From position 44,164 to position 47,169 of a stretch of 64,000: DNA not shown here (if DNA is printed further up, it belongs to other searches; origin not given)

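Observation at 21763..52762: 51-nt direct repeat of the tRNA-Pro 3' half brackets a 30.9-kb segment: att-like signature of an integrated island carrying the giant gene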

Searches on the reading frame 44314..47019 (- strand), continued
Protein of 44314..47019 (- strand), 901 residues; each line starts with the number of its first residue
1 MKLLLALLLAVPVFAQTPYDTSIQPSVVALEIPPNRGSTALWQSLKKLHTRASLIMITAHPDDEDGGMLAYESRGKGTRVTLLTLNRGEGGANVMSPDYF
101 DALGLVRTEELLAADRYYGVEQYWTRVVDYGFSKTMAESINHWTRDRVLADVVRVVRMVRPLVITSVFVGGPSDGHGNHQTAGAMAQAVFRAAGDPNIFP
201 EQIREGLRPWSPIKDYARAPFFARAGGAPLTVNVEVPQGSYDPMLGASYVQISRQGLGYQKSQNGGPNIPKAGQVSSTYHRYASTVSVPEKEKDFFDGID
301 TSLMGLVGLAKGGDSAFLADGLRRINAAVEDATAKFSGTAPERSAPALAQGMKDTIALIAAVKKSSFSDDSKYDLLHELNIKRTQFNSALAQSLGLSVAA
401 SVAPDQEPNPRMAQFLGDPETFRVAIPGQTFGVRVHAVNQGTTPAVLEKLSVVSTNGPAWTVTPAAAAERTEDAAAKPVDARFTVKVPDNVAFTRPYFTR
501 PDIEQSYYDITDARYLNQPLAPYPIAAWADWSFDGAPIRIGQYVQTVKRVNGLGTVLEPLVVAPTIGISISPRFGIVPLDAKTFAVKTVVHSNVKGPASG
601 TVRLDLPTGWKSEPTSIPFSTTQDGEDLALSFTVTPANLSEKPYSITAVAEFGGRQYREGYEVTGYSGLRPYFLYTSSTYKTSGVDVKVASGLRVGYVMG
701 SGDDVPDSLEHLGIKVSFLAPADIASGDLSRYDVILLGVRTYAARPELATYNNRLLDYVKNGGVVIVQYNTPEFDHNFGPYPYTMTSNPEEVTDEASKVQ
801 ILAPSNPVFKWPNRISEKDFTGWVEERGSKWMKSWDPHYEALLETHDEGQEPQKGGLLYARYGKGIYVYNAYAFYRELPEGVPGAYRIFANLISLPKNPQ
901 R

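Call 43: find_encoding_contigs(protein=P0125, flank=10000, max_places=2)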
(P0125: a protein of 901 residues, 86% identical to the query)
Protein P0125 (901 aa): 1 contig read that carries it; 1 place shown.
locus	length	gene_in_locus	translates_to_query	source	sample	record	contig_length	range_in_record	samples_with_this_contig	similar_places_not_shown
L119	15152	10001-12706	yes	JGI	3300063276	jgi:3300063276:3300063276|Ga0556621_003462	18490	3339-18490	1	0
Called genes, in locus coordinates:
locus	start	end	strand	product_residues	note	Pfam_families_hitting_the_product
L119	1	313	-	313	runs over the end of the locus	PF14100:DUF6807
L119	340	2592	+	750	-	PF00150:Cellulase (faint), PF01301:Glyco_hydro_35, PF02449:Glyco_hydro_42, PF08532:Glyco_hydro_42M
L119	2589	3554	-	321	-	PF05368:NmrA, PF13460:NAD_binding_10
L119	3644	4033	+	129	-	PF02276:CytoC_RC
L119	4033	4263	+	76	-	PF10041:DUF2277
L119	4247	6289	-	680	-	PF01833:TIG (faint), PF25174:Beta-prop_THOC3, PF21783:YNCE (faint), PF25172:Beta-prop_WDR3_2nd (faint)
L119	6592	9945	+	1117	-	PF22904:NOMO1-like_2nd (weak), PF13620:CarboxypepD_reg, PF13715:CarbopepD_reg_2 (weak), PF17210:SdrD_B, PF25183:OMP_b-brl_4, PF00593:TonB_dep_Rec_b-barrel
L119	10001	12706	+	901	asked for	PF02585:PIG-L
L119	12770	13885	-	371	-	PF00515:TPR_1 (faint), PF13181:TPR_8 (faint), PF13371:TPR_9 (faint), PF13424:TPR_12 (faint), PF23914:TPR_CcmH_CycH (weak), PF07719:TPR_2 (weak), PF12895:ANAPC3 (weak), PF14559:TPR_19 (weak), +5 more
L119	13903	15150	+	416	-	?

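Call 82: search_protein_families(library=pfam, proteins=[L115:4497-4721:+], max_evalue=1)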
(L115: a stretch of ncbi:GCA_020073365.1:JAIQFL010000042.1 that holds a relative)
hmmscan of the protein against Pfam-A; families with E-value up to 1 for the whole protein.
L115:4497-4721:+ (74 aa): 0 families
